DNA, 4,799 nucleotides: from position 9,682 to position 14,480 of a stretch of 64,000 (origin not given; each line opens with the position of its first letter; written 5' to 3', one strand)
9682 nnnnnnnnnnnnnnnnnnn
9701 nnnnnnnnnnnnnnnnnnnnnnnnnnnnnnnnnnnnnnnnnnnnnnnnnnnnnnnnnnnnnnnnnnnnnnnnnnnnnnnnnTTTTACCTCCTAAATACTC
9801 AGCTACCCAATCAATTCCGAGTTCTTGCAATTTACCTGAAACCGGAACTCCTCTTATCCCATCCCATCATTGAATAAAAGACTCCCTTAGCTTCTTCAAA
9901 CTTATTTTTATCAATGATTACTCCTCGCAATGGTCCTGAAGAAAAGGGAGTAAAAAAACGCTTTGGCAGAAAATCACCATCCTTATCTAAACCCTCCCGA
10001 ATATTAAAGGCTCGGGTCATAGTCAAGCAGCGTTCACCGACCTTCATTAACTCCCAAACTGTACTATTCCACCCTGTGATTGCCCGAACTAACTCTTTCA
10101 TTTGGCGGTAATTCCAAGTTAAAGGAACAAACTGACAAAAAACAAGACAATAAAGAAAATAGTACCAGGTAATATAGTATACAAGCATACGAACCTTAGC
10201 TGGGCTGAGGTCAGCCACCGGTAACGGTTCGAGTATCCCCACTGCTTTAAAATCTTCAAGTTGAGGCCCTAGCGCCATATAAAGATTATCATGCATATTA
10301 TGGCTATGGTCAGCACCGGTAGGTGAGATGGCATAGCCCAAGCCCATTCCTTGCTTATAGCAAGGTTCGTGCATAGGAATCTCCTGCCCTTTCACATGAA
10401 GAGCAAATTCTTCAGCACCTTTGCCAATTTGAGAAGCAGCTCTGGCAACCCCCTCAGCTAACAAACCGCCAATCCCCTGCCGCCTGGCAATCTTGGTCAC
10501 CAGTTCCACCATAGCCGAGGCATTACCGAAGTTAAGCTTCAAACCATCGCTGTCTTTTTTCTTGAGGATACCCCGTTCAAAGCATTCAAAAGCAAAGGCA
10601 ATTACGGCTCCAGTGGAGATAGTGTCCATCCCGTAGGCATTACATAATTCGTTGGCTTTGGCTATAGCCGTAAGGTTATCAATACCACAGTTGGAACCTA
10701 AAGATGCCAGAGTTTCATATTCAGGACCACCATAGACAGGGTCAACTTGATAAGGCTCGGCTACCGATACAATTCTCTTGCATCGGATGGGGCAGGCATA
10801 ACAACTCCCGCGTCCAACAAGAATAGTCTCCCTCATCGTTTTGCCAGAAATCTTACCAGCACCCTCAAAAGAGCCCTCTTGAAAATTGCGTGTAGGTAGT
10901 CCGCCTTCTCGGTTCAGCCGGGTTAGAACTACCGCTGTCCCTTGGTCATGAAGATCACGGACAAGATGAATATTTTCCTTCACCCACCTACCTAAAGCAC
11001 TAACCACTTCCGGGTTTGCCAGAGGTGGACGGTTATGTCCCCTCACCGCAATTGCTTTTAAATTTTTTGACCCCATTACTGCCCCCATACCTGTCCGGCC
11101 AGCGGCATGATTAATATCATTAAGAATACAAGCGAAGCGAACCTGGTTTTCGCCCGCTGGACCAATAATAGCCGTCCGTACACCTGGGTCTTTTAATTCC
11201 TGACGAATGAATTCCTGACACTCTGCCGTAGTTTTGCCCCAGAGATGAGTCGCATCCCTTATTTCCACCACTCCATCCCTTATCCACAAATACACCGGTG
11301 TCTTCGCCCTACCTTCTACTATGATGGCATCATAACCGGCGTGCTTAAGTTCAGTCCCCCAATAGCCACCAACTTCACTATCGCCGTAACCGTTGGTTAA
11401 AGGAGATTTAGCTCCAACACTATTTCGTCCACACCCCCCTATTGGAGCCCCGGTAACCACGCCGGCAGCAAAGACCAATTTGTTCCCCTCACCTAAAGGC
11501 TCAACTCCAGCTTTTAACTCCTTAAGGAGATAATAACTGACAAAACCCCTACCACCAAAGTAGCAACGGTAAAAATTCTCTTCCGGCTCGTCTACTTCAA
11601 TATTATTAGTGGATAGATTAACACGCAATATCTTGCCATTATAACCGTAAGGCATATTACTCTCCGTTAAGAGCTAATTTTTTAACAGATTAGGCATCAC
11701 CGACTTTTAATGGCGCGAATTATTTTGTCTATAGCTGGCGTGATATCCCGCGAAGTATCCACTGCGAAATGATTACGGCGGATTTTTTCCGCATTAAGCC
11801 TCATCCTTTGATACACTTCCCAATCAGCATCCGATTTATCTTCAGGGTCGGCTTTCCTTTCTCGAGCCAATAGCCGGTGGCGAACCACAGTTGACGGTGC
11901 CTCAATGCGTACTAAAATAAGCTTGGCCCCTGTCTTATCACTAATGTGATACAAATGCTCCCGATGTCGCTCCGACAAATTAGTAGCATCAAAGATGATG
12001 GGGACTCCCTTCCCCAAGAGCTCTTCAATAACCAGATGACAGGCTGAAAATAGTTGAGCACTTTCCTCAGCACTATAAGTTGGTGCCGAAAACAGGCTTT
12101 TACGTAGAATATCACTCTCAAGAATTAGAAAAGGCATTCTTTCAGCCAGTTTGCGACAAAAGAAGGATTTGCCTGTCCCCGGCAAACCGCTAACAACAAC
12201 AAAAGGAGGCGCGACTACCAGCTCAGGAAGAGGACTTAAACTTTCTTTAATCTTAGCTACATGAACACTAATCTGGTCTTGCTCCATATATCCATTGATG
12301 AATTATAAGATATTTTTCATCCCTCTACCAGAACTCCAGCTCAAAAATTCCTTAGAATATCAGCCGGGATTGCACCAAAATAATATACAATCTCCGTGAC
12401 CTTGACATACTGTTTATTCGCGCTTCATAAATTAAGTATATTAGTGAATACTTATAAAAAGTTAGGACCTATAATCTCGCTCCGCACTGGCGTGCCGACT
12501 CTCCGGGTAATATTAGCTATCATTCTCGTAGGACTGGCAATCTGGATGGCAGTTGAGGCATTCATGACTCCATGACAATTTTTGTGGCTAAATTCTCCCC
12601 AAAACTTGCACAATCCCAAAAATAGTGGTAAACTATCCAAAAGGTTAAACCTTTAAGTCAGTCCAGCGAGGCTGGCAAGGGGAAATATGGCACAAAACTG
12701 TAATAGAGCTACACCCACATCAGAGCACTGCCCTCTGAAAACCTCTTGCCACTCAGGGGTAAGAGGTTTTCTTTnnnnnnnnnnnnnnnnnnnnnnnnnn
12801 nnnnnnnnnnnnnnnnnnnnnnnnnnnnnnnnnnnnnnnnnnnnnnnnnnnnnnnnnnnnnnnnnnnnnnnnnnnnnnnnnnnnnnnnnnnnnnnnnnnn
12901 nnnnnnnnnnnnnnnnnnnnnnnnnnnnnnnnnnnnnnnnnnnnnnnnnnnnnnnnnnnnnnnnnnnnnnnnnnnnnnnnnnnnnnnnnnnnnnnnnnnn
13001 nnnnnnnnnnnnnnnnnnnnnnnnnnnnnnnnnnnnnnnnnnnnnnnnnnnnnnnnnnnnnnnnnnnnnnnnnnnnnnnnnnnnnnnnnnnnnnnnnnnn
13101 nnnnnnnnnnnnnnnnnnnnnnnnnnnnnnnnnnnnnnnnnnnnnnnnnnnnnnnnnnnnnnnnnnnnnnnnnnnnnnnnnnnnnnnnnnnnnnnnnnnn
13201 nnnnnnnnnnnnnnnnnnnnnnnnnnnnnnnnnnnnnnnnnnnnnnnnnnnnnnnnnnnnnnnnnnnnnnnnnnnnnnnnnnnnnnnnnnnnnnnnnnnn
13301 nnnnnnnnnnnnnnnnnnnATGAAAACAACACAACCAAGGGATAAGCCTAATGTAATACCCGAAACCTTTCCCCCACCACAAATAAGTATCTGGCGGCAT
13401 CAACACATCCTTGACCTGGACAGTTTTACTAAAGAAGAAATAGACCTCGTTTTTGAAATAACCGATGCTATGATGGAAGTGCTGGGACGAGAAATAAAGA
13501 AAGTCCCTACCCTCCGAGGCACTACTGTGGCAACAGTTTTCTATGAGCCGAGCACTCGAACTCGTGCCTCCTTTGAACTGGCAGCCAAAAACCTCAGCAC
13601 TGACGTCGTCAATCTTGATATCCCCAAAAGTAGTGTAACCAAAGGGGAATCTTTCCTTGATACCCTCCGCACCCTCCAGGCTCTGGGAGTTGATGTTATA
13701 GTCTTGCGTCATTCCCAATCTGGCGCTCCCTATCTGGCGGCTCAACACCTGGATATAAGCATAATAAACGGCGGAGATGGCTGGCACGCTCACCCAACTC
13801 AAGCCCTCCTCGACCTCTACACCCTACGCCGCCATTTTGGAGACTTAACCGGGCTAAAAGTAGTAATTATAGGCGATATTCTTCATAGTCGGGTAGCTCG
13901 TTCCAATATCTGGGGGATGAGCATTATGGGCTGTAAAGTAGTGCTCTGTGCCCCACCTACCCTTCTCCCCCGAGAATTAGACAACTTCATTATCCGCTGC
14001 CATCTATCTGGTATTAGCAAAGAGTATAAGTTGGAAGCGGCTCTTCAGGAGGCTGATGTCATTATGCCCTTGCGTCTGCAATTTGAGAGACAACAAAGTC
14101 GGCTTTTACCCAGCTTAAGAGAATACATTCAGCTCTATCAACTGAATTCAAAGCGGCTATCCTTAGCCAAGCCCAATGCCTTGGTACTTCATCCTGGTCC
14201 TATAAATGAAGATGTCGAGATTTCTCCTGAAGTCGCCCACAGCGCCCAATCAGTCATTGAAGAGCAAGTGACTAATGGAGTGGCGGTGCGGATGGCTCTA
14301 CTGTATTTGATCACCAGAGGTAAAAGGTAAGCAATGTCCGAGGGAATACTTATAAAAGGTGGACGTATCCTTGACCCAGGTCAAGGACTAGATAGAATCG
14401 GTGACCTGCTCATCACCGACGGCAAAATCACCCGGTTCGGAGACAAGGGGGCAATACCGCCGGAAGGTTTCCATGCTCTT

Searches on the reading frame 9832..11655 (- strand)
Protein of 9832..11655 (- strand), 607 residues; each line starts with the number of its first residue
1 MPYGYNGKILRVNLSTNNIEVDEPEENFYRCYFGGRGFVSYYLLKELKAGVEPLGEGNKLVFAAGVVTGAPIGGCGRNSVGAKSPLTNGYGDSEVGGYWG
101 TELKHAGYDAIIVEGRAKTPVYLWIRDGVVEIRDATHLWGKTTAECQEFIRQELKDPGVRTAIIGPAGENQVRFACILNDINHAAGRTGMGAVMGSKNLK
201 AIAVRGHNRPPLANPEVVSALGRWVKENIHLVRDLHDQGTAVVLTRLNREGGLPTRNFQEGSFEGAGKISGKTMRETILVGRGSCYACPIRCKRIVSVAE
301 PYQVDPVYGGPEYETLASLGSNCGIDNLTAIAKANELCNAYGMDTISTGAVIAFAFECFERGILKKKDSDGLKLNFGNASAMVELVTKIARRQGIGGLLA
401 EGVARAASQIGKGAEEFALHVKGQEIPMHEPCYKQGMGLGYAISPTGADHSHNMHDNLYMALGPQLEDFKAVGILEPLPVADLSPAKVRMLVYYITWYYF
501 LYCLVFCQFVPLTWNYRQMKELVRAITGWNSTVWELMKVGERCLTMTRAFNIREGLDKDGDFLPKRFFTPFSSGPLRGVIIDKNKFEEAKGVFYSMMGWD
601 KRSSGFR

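Call 50: search_protein_families(library=pfam, proteins=[window:9832-11655:-], max_evalue=0.00001)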
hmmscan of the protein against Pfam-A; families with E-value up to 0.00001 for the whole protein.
window:9832-11655:- (607 aa): 2 families
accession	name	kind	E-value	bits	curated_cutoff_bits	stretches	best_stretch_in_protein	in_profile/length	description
PF01314.23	AFOR_C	-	5.1e-123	411.5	27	1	217-601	2-371/385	Aldehyde ferredoxin oxidoreductase, domains 2 & 3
PF02730.20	AFOR_N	-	1.8e-79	266.6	29.8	1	7-206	1-198/199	Aldehyde ferredoxin oxidoreductase, N-terminal domain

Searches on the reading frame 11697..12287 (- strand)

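Call 50: search_protein_families(library=pfam, proteins=[window:11697-12287:-], max_evalue=0.00001)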
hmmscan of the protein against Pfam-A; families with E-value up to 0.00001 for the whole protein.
window:11697-12287:- (196 aa): 4 families
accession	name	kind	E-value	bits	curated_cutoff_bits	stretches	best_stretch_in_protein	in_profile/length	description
PF13671.12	AAA_33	-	7.4e-24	85.1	27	1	30-167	2-141/143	AAA domain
PF08433.16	KTI12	-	4.6e-07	30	22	1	28-145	2-122/271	Chromatin associated protein KTI12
PF13207.12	AAA_17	-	7.3e-07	30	27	0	34-147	2-127/136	AAA domain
PF13238.12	AAA_18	-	9.1e-07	29.8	29.4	1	30-150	1-121/128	AAA domain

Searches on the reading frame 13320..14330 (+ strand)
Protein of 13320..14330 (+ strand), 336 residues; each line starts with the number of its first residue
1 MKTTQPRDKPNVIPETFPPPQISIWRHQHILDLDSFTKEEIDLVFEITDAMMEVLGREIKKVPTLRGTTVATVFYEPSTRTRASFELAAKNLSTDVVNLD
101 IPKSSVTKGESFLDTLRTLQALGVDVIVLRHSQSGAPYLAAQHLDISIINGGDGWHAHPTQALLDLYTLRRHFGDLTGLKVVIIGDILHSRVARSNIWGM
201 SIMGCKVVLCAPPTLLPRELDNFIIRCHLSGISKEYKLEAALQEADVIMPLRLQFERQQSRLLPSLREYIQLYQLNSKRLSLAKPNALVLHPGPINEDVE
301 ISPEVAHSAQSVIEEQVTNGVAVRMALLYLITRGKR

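Call 51: search_protein_families(library=pfam, proteins=[window:13320-14330:+], max_evalue=0.00001)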
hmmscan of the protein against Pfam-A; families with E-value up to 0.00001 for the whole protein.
window:13320-14330:+ (336 aa): 2 families
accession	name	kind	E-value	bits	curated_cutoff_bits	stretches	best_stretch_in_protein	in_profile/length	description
PF02729.26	OTCace_N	-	7.2e-42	143.4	29.9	1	28-170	1-147/148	Aspartate/ornithine carbamoyltransferase, carbamoyl-P binding domain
PF00185.30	OTCace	-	6.3e-28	98.2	29.4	1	178-330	2-156/157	Aspartate/ornithine carbamoyltransferase, Asp/Orn binding domain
